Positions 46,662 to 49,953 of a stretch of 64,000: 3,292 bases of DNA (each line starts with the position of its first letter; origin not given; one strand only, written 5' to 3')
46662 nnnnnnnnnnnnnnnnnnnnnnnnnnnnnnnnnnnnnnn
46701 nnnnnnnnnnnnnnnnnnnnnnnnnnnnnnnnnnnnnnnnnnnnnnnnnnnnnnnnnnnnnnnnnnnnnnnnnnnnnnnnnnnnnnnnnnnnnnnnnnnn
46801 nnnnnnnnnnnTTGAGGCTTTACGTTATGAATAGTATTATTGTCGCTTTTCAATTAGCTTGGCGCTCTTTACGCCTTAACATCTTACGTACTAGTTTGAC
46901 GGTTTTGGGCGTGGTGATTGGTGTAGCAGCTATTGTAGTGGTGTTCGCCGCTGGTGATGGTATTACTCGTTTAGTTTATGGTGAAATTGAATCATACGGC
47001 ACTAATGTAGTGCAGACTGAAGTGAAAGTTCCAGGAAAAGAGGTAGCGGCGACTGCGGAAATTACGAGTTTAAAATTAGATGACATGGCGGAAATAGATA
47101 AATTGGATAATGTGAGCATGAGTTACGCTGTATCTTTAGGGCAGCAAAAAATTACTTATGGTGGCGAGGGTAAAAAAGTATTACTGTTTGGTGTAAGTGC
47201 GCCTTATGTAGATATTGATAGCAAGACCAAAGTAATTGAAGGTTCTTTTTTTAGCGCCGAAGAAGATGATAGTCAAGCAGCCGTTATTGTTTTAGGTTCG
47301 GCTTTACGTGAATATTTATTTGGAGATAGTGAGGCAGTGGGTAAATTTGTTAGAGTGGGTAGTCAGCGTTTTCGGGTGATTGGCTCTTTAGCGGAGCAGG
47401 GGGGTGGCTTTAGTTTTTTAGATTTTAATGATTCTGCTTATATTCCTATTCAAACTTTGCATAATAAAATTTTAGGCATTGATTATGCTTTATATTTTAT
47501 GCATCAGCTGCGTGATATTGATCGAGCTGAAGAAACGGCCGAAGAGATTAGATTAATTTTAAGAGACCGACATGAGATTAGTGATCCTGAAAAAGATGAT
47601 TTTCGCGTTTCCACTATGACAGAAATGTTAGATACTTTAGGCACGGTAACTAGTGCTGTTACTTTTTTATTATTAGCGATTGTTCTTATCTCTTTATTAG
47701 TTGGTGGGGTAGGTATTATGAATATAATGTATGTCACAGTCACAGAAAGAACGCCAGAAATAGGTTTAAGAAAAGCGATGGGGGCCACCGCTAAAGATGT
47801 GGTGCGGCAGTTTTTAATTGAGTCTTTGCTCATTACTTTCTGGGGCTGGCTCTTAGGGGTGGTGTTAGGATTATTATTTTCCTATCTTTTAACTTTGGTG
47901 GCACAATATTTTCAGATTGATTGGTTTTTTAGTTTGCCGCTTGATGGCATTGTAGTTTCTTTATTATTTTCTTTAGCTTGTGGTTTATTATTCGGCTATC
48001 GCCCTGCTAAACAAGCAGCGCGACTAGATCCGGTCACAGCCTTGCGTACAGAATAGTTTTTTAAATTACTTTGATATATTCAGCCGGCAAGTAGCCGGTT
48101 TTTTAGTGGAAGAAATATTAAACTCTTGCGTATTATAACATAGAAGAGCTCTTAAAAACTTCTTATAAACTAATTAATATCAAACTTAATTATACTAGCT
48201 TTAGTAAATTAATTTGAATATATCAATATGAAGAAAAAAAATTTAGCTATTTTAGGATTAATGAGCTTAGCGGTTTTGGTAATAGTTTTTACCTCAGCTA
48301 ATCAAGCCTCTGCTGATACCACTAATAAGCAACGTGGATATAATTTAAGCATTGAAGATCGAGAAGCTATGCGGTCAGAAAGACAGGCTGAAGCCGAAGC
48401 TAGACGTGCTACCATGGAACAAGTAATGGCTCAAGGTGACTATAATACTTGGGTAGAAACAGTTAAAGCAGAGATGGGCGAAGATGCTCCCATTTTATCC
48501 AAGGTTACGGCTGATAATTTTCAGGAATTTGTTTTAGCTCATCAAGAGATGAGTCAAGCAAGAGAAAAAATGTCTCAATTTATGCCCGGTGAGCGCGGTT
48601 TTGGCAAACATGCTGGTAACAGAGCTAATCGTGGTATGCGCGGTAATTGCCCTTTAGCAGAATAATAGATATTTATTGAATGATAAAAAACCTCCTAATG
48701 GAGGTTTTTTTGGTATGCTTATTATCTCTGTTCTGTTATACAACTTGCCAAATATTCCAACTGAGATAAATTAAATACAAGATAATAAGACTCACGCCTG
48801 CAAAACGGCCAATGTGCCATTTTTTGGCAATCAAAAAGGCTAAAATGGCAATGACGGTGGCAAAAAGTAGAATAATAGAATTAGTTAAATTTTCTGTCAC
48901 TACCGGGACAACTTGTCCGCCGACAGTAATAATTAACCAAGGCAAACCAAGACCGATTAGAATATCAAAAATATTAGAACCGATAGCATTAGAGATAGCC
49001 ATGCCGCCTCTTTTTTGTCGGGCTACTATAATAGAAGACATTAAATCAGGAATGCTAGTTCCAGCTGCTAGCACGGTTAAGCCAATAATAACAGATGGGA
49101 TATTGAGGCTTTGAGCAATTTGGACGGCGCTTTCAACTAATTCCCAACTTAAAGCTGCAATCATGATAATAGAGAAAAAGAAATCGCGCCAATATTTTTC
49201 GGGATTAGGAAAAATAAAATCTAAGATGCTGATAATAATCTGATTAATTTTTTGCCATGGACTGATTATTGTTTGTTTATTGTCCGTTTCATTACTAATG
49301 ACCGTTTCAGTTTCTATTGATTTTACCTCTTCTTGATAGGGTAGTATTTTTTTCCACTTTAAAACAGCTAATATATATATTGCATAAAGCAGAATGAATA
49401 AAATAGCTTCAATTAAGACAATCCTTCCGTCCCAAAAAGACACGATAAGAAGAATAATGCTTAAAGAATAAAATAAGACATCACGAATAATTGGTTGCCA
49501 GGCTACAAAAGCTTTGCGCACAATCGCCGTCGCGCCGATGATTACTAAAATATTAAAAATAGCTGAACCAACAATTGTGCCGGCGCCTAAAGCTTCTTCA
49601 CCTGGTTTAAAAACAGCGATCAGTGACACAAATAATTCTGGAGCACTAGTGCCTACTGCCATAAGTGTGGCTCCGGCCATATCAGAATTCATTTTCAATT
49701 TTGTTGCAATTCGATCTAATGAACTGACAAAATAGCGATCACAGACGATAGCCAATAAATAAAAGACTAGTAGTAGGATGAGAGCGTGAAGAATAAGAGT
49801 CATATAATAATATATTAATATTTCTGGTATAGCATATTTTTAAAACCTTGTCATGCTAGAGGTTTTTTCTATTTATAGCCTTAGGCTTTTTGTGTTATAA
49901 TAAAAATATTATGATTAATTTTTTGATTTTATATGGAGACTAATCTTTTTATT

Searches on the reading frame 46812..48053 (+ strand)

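Call 62: search_protein_families(library=pfam, proteins=[window:46812-48053:+], max_evalue=0.00001)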
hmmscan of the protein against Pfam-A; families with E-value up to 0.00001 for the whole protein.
window:46812-48053:+ (414 aa): 2 families
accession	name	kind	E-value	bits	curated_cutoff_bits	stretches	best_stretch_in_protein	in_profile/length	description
PF12704.14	MacB_PCD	-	1.6e-34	120.4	27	1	27-247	1-205/207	MacB-like periplasmic core domain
PF02687.27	FtsX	-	2.2e-20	73.4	25.5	1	289-407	2-120/120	FtsX-like permease C-terminal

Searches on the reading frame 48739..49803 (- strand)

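Call 62: search_protein_families(library=pfam, proteins=[window:48739-49803:-], max_evalue=0.00001)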
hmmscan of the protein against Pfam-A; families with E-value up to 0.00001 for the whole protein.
window:48739-49803:- (355 aa): 1 family
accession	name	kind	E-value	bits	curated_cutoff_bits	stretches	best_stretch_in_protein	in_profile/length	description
PF01699.29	Na_Ca_ex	-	9.7e-62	207.8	24.9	2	208-352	6-151/151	Sodium/calcium exchanger protein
